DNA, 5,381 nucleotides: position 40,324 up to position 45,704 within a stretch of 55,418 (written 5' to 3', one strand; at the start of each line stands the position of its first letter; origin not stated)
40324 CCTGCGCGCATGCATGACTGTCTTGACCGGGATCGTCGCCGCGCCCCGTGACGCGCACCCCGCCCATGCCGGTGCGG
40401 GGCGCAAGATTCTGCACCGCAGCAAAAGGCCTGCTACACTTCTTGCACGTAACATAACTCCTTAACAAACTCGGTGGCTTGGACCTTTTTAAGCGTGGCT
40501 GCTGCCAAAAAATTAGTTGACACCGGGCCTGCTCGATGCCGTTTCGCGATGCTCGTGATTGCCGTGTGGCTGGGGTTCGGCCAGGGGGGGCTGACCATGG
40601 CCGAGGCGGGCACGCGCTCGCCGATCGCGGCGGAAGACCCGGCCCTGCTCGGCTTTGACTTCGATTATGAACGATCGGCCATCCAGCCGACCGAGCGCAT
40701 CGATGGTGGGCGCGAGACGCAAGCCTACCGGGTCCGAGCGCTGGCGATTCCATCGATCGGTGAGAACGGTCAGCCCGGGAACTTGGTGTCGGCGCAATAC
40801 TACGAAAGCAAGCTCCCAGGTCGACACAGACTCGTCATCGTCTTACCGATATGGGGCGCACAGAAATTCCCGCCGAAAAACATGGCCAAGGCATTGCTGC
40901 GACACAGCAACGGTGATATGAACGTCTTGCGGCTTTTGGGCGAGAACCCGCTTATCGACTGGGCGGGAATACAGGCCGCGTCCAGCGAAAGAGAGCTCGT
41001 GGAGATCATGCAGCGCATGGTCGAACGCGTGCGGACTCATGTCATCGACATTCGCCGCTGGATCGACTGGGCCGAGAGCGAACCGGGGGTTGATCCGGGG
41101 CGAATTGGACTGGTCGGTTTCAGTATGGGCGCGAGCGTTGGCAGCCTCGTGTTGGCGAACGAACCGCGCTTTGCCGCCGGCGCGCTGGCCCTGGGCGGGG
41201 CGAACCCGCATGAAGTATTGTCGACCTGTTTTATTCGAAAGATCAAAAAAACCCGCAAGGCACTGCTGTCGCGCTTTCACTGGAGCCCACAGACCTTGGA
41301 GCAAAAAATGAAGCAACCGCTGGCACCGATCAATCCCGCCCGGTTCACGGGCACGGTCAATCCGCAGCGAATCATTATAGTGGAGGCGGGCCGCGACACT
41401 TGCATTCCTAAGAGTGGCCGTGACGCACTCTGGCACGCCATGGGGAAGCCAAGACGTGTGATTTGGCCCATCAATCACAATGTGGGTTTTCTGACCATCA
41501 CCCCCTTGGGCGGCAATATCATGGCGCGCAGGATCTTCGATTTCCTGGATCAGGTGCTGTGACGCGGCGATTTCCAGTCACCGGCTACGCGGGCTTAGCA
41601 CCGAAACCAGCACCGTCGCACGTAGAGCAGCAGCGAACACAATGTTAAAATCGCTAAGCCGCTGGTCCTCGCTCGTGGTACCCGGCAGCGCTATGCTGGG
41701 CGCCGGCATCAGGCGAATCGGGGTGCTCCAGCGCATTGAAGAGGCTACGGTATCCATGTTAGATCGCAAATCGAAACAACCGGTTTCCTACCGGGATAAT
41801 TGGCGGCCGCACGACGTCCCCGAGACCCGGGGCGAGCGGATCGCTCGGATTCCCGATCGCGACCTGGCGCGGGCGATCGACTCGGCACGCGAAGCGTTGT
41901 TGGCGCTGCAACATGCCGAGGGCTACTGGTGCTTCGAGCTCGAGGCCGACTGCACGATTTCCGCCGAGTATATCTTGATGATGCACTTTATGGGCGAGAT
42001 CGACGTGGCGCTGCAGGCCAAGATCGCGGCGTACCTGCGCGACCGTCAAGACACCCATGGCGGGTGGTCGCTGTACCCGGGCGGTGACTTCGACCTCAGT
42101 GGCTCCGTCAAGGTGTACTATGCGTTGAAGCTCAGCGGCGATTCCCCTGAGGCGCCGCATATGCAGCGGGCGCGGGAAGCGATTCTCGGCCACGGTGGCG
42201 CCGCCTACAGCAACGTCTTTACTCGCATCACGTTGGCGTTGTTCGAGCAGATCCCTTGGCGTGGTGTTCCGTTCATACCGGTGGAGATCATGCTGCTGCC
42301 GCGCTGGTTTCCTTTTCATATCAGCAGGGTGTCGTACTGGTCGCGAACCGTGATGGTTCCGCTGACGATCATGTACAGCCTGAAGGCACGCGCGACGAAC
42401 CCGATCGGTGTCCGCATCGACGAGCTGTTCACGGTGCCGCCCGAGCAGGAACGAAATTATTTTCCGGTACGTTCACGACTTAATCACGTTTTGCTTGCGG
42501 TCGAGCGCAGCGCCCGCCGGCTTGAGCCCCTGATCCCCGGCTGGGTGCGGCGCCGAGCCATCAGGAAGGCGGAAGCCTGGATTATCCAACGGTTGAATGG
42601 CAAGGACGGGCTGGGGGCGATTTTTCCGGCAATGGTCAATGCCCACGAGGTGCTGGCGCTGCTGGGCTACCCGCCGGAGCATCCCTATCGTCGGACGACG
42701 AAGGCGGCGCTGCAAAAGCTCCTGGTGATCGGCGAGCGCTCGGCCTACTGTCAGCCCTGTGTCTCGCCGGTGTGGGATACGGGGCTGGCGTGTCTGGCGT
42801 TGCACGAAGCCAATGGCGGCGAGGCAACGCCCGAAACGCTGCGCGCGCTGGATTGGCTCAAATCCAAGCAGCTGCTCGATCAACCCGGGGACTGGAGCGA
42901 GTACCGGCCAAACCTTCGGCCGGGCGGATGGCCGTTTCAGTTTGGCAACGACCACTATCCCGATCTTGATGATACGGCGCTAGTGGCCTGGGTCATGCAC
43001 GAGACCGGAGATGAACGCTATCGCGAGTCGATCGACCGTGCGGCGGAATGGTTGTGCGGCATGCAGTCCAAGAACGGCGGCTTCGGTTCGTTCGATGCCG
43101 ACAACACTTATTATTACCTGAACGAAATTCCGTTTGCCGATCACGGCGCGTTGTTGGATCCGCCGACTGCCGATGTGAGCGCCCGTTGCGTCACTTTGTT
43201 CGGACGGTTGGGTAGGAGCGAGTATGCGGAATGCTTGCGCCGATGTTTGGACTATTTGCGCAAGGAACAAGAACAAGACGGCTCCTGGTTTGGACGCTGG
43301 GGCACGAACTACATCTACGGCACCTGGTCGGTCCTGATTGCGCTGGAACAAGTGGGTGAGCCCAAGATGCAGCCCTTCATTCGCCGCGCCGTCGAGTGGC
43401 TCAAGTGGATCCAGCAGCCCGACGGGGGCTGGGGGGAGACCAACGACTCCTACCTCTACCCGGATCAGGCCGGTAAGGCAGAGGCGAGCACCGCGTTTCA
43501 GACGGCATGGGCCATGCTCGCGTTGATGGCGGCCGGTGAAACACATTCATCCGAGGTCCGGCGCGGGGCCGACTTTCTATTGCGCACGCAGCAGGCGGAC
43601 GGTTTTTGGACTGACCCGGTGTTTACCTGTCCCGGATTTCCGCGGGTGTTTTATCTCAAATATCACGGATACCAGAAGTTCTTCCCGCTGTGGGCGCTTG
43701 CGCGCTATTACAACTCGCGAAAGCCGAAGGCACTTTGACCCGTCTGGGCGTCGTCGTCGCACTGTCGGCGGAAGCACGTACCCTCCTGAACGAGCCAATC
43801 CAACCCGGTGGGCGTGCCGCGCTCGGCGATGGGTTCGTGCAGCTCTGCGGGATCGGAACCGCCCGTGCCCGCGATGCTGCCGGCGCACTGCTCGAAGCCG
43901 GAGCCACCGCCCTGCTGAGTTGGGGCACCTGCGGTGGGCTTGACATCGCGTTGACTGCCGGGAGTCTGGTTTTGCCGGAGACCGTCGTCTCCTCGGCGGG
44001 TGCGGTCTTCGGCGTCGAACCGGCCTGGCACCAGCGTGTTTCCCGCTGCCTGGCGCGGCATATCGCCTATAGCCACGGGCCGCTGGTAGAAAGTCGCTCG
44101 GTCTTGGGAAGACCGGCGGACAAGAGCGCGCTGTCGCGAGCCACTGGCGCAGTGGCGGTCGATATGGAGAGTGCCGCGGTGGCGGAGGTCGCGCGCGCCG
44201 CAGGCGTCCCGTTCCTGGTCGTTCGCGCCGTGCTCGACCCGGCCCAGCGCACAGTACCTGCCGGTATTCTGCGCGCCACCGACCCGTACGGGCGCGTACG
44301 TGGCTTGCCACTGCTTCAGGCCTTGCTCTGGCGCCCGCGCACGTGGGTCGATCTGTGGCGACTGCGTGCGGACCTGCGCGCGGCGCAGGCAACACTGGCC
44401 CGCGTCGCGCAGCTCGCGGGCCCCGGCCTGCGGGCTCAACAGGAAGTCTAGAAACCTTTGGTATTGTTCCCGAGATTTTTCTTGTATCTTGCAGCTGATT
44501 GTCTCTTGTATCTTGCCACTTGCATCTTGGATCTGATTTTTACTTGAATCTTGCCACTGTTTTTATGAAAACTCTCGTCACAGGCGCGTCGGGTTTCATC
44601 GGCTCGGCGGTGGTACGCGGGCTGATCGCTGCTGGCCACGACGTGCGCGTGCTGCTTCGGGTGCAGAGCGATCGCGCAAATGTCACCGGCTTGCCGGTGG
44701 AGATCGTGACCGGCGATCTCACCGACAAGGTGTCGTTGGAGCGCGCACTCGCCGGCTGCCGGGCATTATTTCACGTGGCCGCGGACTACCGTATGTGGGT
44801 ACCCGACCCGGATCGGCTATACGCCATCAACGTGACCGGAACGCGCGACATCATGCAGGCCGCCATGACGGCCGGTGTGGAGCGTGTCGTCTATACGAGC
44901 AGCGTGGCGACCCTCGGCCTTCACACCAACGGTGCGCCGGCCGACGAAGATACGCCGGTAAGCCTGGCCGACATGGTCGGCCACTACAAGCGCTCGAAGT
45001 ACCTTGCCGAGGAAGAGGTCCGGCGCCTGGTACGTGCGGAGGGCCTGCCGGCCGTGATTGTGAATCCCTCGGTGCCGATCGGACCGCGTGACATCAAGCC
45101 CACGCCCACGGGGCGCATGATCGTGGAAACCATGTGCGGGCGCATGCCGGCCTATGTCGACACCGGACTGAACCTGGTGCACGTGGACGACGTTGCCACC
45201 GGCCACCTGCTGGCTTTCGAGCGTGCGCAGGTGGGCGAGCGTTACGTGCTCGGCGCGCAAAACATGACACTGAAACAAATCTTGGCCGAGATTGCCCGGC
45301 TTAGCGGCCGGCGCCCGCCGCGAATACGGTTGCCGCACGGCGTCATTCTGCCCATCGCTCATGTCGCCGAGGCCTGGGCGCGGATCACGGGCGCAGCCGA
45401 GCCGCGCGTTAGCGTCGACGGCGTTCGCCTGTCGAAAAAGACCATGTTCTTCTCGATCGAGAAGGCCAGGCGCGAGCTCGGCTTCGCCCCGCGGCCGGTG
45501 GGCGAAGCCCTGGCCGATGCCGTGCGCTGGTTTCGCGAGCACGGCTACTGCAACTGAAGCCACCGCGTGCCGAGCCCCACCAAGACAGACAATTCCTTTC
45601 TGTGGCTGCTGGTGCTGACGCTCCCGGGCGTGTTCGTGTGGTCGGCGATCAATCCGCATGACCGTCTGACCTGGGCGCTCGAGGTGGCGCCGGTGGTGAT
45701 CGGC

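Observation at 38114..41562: Two paralogous exported alpha/beta-hydrolase-fold proteins bracket sqs inside the hopanoid locus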

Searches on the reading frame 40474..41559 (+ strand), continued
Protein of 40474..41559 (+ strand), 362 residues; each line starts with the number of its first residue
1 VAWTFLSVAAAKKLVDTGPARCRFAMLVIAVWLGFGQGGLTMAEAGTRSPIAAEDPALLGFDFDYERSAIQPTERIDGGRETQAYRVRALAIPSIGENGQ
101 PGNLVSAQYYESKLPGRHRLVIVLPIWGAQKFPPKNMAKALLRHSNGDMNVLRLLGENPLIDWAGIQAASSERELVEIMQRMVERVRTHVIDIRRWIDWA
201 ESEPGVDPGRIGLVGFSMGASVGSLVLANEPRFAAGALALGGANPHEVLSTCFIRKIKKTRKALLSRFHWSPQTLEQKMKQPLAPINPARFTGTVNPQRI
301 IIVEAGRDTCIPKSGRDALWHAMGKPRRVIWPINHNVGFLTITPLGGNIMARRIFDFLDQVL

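Call 63: find_related_loci(query=A1, collection=metagenome_contigs, flank=10000)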
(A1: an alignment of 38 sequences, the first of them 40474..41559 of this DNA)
Query A1 (362 aa) in metagenome_contigs; peptide patterns used: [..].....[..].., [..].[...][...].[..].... (x = any residue, [..] = any of these).
358 stretches matched a pattern; 67 encode a relative of the query (tblastn E <= 1e-3); 67 distinct loci.
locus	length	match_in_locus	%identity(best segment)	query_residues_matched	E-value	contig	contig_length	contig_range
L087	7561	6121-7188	50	6-362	1e-122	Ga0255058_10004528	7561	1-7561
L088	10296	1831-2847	50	23-362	2e-117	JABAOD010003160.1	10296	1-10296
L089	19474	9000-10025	50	20-362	5e-117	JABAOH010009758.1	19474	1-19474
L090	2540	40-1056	49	23-362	2e-122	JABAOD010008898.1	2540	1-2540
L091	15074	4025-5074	49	12-362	8e-115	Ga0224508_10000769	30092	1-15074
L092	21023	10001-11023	50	21-362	9e-112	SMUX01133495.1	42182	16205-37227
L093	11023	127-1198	65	5-362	9e-104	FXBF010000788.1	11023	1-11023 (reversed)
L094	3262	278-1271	55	20-362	5e-96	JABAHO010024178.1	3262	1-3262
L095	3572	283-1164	46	62-358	5e-94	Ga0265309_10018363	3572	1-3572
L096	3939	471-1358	46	62-360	4e-91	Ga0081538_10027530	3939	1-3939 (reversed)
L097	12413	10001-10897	45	63-362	1e-90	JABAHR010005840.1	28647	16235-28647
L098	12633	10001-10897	46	63-362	5e-90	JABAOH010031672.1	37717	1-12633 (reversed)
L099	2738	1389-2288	47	60-362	4e-92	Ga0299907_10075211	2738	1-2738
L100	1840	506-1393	45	62-360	2e-91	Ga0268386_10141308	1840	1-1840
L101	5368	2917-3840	43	50-360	2e-86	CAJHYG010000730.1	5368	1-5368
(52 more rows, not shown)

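Call 77: search_solved_structures(query=L002:11000-12349:+, max_evalue=0.01)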
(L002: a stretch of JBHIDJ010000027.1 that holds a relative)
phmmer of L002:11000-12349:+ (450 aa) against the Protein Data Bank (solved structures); distinct sequences matched with E-value up to 0.01: 1.
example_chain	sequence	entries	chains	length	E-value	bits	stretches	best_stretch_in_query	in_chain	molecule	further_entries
5tcd_A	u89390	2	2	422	0.00057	22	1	132-213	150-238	Ectonucleotide pyrophosphatase/phosphodiesterase family member 7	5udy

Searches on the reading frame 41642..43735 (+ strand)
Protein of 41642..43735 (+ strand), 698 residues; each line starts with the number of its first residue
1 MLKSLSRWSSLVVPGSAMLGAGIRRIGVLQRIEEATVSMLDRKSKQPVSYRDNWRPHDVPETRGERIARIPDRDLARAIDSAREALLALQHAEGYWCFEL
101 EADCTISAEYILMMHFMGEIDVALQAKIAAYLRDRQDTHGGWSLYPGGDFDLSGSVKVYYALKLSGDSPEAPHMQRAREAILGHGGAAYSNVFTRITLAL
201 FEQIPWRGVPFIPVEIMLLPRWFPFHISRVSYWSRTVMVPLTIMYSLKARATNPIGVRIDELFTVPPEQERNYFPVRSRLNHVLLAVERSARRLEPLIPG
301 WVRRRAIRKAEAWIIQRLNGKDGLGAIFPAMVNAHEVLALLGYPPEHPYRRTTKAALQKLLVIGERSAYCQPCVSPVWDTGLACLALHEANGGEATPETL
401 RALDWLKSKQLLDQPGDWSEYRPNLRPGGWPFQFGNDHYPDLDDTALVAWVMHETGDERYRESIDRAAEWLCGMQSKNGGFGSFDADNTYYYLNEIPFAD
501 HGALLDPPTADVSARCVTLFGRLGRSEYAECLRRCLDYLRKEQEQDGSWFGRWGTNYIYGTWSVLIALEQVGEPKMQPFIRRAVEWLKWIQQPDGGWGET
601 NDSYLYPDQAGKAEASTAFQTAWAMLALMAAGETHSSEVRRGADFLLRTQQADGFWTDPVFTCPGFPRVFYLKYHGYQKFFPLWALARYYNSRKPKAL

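Call 6: search_protein_families(library=pfam, proteins=[window:41642-43735:+], max_evalue=0.01)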
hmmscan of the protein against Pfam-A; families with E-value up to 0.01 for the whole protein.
window:41642-43735:+ (698 aa): 5 families
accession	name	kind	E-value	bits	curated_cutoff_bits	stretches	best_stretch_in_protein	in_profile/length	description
PF13243.12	SQHop_cyclase_C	-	4.8e-137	456.7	26.1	1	374-690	1-318/319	Squalene-hopene cyclase C-terminal domain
PF13249.12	SQHop_cyclase_N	-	8.8e-123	409.6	26.2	2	79-363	1-288/291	Squalene-hopene cyclase N-terminal domain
PF09492.16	Pec_lyase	-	2e-09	37.6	22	1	446-502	46-101/292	Pectic acid lyase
PF00432.27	Prenyltrans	-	6.3e-06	26.3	26.5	1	461-655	49-216/304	Prenyltransferase alpha-alpha toroid domain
PF07678.20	TED_complement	-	0.0015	18.1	22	0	545-650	78-189/312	A-macroglobulin TED domain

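Call 7: search_protein_families(library=ncbifam, proteins=[window:41642-43735:+], max_evalue=0.01)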
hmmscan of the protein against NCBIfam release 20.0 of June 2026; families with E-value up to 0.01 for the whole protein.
window:41642-43735:+ (698 aa): 6 families
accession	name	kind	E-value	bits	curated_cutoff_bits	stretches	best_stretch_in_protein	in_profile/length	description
TIGR01507.1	hopene_cyclase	equivalog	1.1e-260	866.4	431.1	1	76-694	18-638/640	squalene--hopene cyclase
TIGR01787.1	squalene_cyclas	subfamily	1.8e-200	667.7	322.7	1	78-690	1-621/622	squalene/oxidosqualene cyclases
TIGR03463.1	osq_cycl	subfamily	8.3e-66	222.6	851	1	85-689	3-634/634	2,3-oxidosqualene cyclase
TIGR04277.1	squa_tetra_cyc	equivalog_domain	8.8e-46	156.7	500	2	432-691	354-622/624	tetrahymanol synthase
NF053823.1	SCO2321_fam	equivalog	1.8e-16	60.1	300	1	567-601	110-142/405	SCO2321 family membrane protein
TIGR02474.1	pec_lyase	equivalog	1.6e-07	31.2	189.8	1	447-502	53-106/295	pectate lyase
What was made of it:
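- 41642..43738 (+): shc: squalene-hopene cyclase. TIGR01507 866 bits against a cut-off of 431 (call 7).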

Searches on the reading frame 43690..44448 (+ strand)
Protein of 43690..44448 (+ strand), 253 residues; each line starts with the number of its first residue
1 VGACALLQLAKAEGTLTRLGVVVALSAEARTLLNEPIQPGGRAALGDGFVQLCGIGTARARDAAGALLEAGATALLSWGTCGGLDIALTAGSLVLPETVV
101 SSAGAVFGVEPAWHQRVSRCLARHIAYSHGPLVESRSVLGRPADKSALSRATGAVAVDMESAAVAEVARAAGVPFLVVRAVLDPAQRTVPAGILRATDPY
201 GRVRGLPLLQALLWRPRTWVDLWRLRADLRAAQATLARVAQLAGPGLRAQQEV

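Call 6: search_protein_families(library=pfam, proteins=[window:43690-44448:+], max_evalue=0.01)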
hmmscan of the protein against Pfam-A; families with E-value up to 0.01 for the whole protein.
window:43690-44448:+ (253 aa): 1 family
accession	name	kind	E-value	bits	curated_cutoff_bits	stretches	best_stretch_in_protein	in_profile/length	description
PF01048.26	PNP_UDP_1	-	1.3e-18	67.7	25.1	1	49-187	45-202/233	Phosphorylase superfamily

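Call 7: search_protein_families(library=ncbifam, proteins=[window:43690-44448:+], max_evalue=0.01)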
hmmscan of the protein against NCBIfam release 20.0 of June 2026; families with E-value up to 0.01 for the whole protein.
window:43690-44448:+ (253 aa): 11 families
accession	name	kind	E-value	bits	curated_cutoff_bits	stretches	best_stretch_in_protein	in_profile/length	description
TIGR03468.1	HpnG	hypoth_equivalog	3.3e-58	196.8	187.1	1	42-239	15-212/212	hopanoid-associated phosphorylase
NF005476.0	PRK07077.1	equivalog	2.4e-31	108.9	215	1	42-241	23-229/243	phosphorylase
TIGR03664.1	fut_nucase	equivalog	1.1e-11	44.8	124.7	1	119-181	137-199/228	futalosine hydrolase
NF004079.0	PRK05584.1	equivalog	1.4e-11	44.4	169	1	101-187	113-202/232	5'-methylthioadenosine/adenosylhomocysteine nucleosidase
TIGR01704.1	MTA_SAH-Nsdase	equivalog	3.6e-06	26.7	73.8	1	150-187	164-201/229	5'-methylthioadenosine/S-adenosylhomocysteine nucleosidase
NF006087.0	PRK08236.1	equivalog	1.3e-05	25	213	1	116-182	120-187/219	futalosine hydrolase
NF004168.0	PRK05634.1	equivalog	0.00014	21.7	129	1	151-186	124-159/185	nucleosidase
NF011286.0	PRK14697.1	equivalog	0.00045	19.9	260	0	144-186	156-198/233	bifunctional 5'-methylthioadenosine/S-adenosylhomocysteine nucleosidase/phosphatase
NF005221.0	PRK06714.1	equivalog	0.00068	19.2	218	1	145-186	158-199/236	S-adenosylhomocysteine nucleosidase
NF005213.0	PRK06698.1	equivalog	0.0053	15.6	768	0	145-186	157-198/459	bifunctional 5'-methylthioadenosine/S-adenosylhomocysteine nucleosidase/phosphatase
TIGR01694.1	MTAP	equivalog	0.006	16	274.85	0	66-100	70-104/240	S-methyl-5'-thioadenosine phosphorylase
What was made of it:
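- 43690..44451 (+): hpnG: hopanoid-associated phosphorylase/nucleosidase. TIGR03468 197 bits against a cut-off of 187 (call 7).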

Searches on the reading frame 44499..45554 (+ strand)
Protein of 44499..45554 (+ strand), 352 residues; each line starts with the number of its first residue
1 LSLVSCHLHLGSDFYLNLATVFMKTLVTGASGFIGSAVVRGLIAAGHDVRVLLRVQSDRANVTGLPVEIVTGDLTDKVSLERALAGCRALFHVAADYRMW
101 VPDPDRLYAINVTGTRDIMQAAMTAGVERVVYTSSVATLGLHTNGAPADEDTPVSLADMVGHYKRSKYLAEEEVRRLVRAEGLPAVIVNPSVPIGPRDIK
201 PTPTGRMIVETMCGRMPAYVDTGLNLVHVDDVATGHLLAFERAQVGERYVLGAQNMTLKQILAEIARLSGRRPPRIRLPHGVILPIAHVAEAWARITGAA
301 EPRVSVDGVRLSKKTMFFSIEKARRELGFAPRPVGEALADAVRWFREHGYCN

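Call 6: search_protein_families(library=pfam, proteins=[window:44499-45554:+], max_evalue=0.01)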
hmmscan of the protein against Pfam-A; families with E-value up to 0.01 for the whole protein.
window:44499-45554:+ (352 aa): 10 families
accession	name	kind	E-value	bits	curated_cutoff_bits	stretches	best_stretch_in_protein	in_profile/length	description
PF01370.27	Epimerase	-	3.9e-38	131.7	20.9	1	26-252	2-240/240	NAD dependent epimerase/dehydratase family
PF01073.25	3Beta_HSD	-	4.8e-25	88.6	22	1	26-241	1-230/280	3-beta hydroxysteroid dehydrogenase/isomerase family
PF13460.12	NAD_binding_10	-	9.5e-20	71.7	27.2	1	29-191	1-144/184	NAD(P)H-binding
PF07993.18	NAD_binding_4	-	1.7e-18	67.1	20.1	1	79-202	81-212/258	Male sterility protein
PF16363.11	GDP_Man_Dehyd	-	1.4e-17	64.6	27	1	26-260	1-257/332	GDP-mannose 4,6 dehydratase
PF05368.20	NmrA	-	2e-16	60.9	27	1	25-136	5-108/298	NmrA-like family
PF02719.21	Polysacc_synt_2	-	1e-07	31.9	20.2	1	26-135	2-128/293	Polysaccharide biosynthesis protein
PF04321.23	RmlD_sub_bind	-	3e-06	27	27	1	23-176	1-138/287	RmlD substrate binding domain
PF00106.31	adh_short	-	2.4e-05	24.4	26.6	1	26-92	4-83/195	short chain dehydrogenase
PF08659.16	KR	-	0.0062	16.9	22.6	0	26-139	4-140/180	KR domain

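Call 7: search_protein_families(library=ncbifam, proteins=[window:44499-45554:+], max_evalue=0.01)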
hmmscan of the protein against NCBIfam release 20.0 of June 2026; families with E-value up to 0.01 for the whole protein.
window:44499-45554:+ (352 aa): 43 families (the best 25 are shown)
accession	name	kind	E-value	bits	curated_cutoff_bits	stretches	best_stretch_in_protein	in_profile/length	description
TIGR03466.1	HpnA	hypoth_equivalog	4.3e-154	512.3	367.65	1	23-351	1-327/327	hopanoid-associated sugar epimerase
NF052578.1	StrlDmthSdmBMthl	equivalog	3e-76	257.3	600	1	23-350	1-327/328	sterol demethylase protein SdmB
NF042422.1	oxyalk_red_OleD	equivalog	4e-36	125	580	1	23-332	1-314/329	2-alkyl-3-oxoalkanoate reductase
NF042423.1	oxyalk_red_Shew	equivalog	8.1e-34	117.2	580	1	17-331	3-320/331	2-alkyl-3-oxoalkanoate reductase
TIGR01179.1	galE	equivalog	1.4e-20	73.5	262.3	1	25-187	2-170/332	UDP-glucose 4-epimerase GalE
TIGR04180.1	EDH_00030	hypoth_equivalog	4e-20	72.1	475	1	26-199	2-181/297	NAD-dependent 4,6-dehydratase LegB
NF041293.1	G6PDh_Azf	equivalog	1.8e-17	63.6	400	1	25-141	5-121/252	NAD-dependent glucose-6-phosphate dehydrogenase Azf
TIGR01746.1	Thioester-redct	subfamily_domain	1.3e-15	57.6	213.35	1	25-196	2-198/371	thioester reductase domain-containing protein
TIGR01181.1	dTDP_gluc_dehyt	equivalog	2.3e-15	56.5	365.1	1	25-348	2-314/321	dTDP-glucose 4,6-dehydratase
NF005539.0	PRK07201.1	equivalog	2.9e-15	56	549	1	23-195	1-179/657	SDR family oxidoreductase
NF058621.1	DiazavRedAvaA7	equivalog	8.1e-14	51.9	400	1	23-275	1-254/304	3-diazoavenalumate denitrifying reductase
NF004520.0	PRK05865.1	equivalog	8.4e-13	47.1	1509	1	23-265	1-198/854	sugar epimerase family protein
NF043036.1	ErythonDh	equivalog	2.5e-11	43.3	325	1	23-143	1-133/321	D-erythronate dehydrogenase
TIGR02197.1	heptose_epim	equivalog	4.5e-11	42.5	274.6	1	26-178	2-153/316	ADP-glyceromanno-heptose 6-epimerase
NF007956.0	PRK10675.1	subfamily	6.3e-11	42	394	1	23-181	1-167/338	UDP-glucose 4-epimerase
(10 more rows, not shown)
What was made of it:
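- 44499..45557 (+): hpnA: hopanoid-associated sugar epimerase-like SDR (short-chain dehydrogenase/reductase family). TIGR03466 512 bits against a cut-off of 368 (call 7).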
